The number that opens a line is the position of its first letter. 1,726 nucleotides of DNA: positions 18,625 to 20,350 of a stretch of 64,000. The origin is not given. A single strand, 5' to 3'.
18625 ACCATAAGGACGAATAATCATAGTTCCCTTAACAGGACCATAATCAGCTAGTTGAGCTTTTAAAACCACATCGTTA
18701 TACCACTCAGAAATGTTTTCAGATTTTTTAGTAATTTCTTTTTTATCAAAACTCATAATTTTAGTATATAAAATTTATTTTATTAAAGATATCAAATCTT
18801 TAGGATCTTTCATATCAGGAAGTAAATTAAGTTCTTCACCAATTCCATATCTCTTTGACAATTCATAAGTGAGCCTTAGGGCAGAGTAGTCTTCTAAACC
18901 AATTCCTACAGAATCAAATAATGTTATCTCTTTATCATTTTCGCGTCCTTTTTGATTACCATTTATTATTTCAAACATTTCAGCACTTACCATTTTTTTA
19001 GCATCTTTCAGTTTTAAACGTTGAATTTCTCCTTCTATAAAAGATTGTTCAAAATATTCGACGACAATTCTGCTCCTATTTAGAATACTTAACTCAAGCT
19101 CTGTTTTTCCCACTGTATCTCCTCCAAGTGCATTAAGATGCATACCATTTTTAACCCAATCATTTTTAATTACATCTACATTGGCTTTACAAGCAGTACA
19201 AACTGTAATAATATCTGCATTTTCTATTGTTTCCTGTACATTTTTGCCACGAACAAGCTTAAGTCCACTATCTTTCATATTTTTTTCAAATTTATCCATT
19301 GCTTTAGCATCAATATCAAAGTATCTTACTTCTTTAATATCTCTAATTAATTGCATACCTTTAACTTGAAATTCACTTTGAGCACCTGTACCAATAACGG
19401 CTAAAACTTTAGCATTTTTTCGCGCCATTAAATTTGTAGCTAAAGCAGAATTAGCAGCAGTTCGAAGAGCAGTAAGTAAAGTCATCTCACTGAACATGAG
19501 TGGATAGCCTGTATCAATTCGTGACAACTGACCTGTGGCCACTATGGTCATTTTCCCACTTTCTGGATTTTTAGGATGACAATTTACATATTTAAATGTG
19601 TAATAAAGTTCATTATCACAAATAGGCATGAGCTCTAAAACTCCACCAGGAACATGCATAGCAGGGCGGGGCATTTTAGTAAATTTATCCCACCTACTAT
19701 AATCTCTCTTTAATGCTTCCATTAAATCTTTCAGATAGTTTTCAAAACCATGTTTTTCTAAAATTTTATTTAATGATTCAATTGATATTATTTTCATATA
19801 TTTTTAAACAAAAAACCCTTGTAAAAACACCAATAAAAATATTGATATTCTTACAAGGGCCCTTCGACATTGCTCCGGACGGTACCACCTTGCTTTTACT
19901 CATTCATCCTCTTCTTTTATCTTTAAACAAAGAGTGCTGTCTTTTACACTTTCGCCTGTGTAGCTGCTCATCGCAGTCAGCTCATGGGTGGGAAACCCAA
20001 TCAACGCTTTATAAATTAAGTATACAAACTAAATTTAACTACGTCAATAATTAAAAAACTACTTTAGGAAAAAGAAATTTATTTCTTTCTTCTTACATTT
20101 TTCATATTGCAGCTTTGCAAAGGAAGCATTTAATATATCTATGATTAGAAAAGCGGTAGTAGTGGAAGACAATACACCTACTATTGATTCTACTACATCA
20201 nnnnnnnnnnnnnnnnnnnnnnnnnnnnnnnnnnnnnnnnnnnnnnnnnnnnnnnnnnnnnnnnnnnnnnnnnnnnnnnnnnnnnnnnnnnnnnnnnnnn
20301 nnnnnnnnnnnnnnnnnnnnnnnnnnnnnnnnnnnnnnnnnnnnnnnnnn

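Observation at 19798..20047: T-box riboswitch upstream of ornithine cyclodeaminase-proS (proline supply operon)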

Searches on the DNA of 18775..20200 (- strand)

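Call 4: search_rna_families(source=window, start=19700, end=20200, threshold=evalue, max_evalue=10, show_alignments=5)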
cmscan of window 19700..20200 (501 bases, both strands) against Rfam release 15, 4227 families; matches with E-value up to 10: 7.
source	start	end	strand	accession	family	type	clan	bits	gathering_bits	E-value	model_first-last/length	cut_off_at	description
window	19852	20013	-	RF00230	T-box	Cis-reg; leader;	-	22.8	93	0.0046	1-219/219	no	T-box leader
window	19798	19872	-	RF04064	MIR5267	Gene; miRNA;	-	22.5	87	0.2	1-81/81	no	MIR5267 microRNA precursor family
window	19804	19917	-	RF02430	SpF19_sRNA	Gene; sRNA;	-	21.3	60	0.25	1-99/99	no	Streptococcus sRNA SpF19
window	19801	19932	-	RF01864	plasmodium_snoR21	Gene; snRNA; snoRNA; CD-box;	-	19.4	90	9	1-145/145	no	small nucleolar RNA snoR21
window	19808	19873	-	RF00816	mir-245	Gene; miRNA;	-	18.6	70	0.41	1-85/85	no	mir-245 microRNA precursor family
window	19811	19864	-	RF03598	MIR6024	Gene; miRNA;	-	15.9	72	2.6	19-82/99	no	MIR6024 microRNA precursor family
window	19809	19866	-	RF04099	MIR837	Gene; miRNA;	-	15.7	117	3.1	1-122/122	no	MIR837 microRNA precursor family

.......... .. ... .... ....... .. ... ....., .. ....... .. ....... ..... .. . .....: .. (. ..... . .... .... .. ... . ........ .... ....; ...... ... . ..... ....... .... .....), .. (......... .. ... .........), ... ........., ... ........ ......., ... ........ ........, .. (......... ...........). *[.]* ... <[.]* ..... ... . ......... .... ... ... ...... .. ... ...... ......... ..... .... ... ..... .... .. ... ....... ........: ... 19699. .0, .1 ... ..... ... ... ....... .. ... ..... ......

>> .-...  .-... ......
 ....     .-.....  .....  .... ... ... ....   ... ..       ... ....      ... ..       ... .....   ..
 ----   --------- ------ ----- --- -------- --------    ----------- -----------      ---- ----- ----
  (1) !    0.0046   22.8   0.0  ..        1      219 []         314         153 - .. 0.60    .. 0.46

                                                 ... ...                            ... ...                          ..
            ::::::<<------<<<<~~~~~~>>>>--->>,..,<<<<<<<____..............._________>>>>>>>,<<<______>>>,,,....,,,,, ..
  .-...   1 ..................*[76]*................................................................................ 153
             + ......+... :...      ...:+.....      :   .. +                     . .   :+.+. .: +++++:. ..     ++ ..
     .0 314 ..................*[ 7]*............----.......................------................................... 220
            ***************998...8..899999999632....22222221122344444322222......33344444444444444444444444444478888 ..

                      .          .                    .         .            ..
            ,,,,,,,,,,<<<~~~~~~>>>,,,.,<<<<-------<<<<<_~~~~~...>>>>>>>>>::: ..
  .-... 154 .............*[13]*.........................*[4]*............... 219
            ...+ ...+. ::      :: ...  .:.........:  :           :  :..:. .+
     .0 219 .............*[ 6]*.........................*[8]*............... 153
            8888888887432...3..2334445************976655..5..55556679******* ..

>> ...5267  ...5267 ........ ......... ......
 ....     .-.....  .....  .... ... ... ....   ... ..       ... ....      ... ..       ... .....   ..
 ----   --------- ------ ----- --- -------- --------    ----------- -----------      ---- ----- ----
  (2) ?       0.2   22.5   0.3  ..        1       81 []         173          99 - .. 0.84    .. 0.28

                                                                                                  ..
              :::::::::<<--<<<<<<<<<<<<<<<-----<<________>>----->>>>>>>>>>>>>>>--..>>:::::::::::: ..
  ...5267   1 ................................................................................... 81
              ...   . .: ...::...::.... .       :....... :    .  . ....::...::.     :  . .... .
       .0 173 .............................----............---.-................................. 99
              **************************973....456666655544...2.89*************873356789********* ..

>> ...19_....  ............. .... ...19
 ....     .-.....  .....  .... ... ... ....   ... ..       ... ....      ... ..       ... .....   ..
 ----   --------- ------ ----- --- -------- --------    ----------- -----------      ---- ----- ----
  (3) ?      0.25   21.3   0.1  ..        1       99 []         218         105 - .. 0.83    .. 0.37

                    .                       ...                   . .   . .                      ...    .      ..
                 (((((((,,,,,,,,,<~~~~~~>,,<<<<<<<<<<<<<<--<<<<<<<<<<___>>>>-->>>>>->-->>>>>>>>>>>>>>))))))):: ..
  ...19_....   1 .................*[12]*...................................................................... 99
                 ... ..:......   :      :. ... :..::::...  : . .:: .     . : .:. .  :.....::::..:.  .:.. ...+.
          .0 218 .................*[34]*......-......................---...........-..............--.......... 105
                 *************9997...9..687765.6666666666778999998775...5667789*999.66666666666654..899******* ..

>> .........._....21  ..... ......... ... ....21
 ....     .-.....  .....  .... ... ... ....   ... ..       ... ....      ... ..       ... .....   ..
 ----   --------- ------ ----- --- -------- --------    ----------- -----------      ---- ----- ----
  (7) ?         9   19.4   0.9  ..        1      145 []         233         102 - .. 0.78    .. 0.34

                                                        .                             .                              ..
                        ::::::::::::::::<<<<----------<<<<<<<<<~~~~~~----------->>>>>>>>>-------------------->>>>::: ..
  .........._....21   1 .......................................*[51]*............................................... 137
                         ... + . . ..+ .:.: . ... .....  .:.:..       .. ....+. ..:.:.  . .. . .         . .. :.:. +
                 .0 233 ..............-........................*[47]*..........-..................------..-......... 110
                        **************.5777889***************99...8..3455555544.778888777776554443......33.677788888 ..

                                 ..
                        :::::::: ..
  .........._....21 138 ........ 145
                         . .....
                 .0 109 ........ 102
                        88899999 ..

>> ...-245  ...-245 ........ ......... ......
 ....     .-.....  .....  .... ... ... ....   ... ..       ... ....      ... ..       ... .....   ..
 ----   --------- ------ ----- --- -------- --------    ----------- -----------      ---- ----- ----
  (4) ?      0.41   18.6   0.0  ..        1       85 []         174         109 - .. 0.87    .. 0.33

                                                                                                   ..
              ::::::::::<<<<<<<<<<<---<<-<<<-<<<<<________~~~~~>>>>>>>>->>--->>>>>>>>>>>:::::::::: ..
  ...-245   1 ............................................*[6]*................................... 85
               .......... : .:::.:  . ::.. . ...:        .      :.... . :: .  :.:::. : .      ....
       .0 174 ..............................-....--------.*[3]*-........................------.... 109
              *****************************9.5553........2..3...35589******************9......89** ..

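Call 24: search_rna_families(sources=[L001, L002, L004, L005, L006, L007, L008, L010, L011, L012, L014, L017, L018, L019, L021, L022, L026, L028, L033, L037], threshold=gathering)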
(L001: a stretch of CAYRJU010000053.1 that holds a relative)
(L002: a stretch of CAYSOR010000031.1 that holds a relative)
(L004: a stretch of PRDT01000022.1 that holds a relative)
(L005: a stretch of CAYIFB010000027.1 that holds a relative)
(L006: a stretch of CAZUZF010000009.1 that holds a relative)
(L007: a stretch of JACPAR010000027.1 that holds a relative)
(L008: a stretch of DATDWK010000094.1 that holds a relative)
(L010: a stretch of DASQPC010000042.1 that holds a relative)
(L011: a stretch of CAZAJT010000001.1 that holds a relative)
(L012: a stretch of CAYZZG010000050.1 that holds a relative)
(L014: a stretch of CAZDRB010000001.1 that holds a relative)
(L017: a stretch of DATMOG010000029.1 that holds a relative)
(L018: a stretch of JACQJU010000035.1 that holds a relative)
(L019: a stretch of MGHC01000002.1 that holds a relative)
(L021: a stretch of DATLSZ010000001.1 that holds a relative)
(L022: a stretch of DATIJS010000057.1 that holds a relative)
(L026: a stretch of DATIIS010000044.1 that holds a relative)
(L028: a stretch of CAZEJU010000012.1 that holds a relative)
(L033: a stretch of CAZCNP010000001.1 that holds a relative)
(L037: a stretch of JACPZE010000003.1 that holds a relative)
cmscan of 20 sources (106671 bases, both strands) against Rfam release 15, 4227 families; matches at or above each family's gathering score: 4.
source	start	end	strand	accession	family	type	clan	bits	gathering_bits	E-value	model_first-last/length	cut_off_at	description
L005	4354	4425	+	RF00005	tRNA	Gene; tRNA;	CL00001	68.6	29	1.2e-12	1-71/71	no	tRNA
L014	1114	1184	-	RF00005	tRNA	Gene; tRNA;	CL00001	54.7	29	8.6e-09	1-71/71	no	tRNA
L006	1731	1801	-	RF00005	tRNA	Gene; tRNA;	CL00001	51.8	29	5.2e-08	1-71/71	no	tRNA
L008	4972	5058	-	RF00005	tRNA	Gene; tRNA;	CL00001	47.2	29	1e-06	1-71/71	no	tRNA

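Call 52: build_rna_model(alignment_id=A4, structure=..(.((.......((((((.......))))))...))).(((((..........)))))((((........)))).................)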
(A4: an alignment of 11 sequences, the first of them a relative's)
Model R1 built from alignment A4 (11 sequences, 92 columns); structure: as given.
model positions 81; base pairs 18; branch points 2; effective number of sequences 2.45; information 0.7 bits per position. Calibrated on 0.2 Mb of random sequence (short: E-values are rough).
structure used (alignment columns):
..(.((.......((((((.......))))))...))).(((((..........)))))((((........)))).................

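Call 53: search_with_rna_model(model_id=R1, source=window, max_evalue=10, show_alignments=2)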
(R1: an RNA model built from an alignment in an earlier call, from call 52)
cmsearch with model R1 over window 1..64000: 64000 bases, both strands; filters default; matches with E-value up to 10: 2.
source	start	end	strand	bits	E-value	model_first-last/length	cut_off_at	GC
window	19932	20010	-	48.4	2.2e-14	1-81/81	no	0.51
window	1342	1399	-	6.2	6.6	1-81/81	no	0.36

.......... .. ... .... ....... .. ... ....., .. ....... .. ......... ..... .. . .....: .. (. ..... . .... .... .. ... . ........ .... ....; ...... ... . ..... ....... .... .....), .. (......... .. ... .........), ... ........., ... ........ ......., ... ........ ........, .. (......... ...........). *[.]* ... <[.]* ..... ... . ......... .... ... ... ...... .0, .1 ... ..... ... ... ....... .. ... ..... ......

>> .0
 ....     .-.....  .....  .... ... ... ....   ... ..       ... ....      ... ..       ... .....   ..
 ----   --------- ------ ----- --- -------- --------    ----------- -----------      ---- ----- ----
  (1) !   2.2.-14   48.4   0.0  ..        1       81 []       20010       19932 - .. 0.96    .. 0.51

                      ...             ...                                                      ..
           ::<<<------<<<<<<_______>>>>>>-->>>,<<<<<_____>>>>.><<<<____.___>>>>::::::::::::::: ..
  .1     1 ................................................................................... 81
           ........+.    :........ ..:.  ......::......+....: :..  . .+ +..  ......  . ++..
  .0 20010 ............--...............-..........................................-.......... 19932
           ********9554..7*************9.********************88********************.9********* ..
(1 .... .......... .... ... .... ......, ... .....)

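Call 54: search_with_rna_model(model_id=R1, sources=[window, L001, L002, L004, L005, L006, L007, L008, L010, L011, L012, L014, L017, L018, L019, L021, L022, L026, L028, L033, L037, L038, L087, L089, L090, L091, L092, L093, L095, L097, L098, L099, L100, L103, L106, L108, L114, L116, L117, L120, L128, L130, L133, L139, L140, L141], max_evalue=0.01, make_alignment=true)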
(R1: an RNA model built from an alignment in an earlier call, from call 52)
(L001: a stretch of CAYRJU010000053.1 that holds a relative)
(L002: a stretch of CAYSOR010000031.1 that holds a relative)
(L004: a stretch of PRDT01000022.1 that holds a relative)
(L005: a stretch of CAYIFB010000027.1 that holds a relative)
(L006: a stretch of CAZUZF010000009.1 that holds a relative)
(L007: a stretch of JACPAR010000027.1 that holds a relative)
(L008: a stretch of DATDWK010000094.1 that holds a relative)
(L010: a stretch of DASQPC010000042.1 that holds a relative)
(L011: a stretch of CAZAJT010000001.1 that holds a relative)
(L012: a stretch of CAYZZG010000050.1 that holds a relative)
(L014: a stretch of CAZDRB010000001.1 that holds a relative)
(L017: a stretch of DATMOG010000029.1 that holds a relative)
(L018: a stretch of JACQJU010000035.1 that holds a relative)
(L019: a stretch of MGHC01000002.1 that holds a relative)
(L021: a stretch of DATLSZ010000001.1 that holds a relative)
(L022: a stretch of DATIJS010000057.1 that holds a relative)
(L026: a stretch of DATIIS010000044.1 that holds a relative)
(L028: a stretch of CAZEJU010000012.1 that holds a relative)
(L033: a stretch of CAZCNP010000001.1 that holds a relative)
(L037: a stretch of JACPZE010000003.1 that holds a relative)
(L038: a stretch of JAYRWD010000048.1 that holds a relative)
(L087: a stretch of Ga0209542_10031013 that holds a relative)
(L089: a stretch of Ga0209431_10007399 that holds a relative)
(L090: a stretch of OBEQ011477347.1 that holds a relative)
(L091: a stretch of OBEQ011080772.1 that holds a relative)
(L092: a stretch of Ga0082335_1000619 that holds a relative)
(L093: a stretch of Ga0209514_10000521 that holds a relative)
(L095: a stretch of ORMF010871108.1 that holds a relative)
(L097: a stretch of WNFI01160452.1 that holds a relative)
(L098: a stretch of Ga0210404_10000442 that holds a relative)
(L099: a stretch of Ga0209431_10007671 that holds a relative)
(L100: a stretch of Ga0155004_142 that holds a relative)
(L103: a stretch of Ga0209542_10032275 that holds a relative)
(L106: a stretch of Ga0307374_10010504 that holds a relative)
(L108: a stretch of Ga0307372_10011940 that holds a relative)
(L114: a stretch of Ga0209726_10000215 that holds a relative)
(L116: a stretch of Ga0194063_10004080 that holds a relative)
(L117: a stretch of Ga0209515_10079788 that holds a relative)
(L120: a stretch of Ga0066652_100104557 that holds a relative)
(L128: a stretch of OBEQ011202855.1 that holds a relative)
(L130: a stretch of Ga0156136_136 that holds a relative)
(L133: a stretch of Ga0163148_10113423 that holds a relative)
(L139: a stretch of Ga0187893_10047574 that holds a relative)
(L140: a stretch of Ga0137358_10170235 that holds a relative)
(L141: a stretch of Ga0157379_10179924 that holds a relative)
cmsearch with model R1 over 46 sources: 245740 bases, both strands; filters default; matches with E-value up to 0.01: 45.
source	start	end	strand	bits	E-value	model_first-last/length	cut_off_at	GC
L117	542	622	+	100.6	9.6e-32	1-81/81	no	0.42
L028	2155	2235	+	97.1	1.6e-30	1-81/81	no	0.44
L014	2222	2301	+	93.9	2e-29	1-81/81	no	0.46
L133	157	236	+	93.6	2.4e-29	1-81/81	no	0.49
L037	2225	2306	+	88.1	1.9e-27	1-81/81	no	0.39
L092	547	629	+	87.1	4.2e-27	1-81/81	no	0.43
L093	547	629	+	87.1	4.2e-27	1-81/81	no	0.43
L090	1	80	+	83.7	6.4e-26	1-81/81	no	0.41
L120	95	174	+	81.3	4.2e-25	1-81/81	no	0.5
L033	1837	1936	+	75.6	3.9e-23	1-81/81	no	0.36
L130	919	1016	+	71.2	1.2e-21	1-81/81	no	0.45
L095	521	621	+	70.3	2.5e-21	1-81/81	no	0.37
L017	2237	2318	+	63.4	5.8e-19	1-81/81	no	0.37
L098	937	1018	+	63.4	5.8e-19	1-81/81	no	0.37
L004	2292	2370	+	63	7.8e-19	1-81/81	no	0.52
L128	845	925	+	61.4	2.7e-18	1-81/81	no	0.42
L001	1250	1327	+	61.3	3e-18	1-81/81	no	0.46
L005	2195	2299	+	61.3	3.1e-18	1-81/81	no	0.41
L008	2212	2306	+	60.9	4.3e-18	1-81/81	no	0.45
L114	977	1059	+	59.7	1.1e-17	1-81/81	no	0.58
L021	2194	2292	+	59.6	1.2e-17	1-81/81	no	0.38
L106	894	992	+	59.6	1.2e-17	1-81/81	no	0.38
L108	894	992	+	59.6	1.2e-17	1-81/81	no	0.38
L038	2181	2274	+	59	2e-17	1-81/81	no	0.41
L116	871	966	+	57.9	4.4e-17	1-81/81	no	0.39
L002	2212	2313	+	57.5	6.3e-17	1-81/81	no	0.42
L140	109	182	+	54.9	4.9e-16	1-81/81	no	0.36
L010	2182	2288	+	54.5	6.9e-16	1-81/81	no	0.45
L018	1840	1945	+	51.5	7e-15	1-81/81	no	0.42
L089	915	1006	+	50.4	1.7e-14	1-81/81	no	0.45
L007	1128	1251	+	49.4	3.7e-14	1-81/81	no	0.36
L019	2182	2311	+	48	1.1e-13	1-81/81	no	0.44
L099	882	1011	+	48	1.1e-13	1-81/81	no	0.44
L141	73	178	+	46.3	4.3e-13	1-81/81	no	0.44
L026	2195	2296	+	41.3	2.3e-11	1-81/81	no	0.39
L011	2282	2385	+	39.5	9.4e-11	1-81/81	no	0.49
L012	1802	1906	+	37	6.7e-10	1-81/81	no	0.46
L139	904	1033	+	35.2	2.9e-09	1-81/81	no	0.44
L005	3978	4081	+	34.3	5.7e-09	1-81/81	no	0.46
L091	616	713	+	33.5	1.1e-08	1-81/81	no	0.43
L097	802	907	+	27.8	9.8e-07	1-81/81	no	0.54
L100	1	39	+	25.6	5.6e-06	43-81/81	5'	0.33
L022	2075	2192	+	22.1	8.6e-05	1-81/81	no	0.45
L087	1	24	+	17.7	0.0029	58-81/81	5'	0.42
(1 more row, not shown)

Alignment A5: 45 matches aligned to the model, 235 columns, each read 5' to 3' on its own strand. Consensus structure (alignment columns), stored with it:
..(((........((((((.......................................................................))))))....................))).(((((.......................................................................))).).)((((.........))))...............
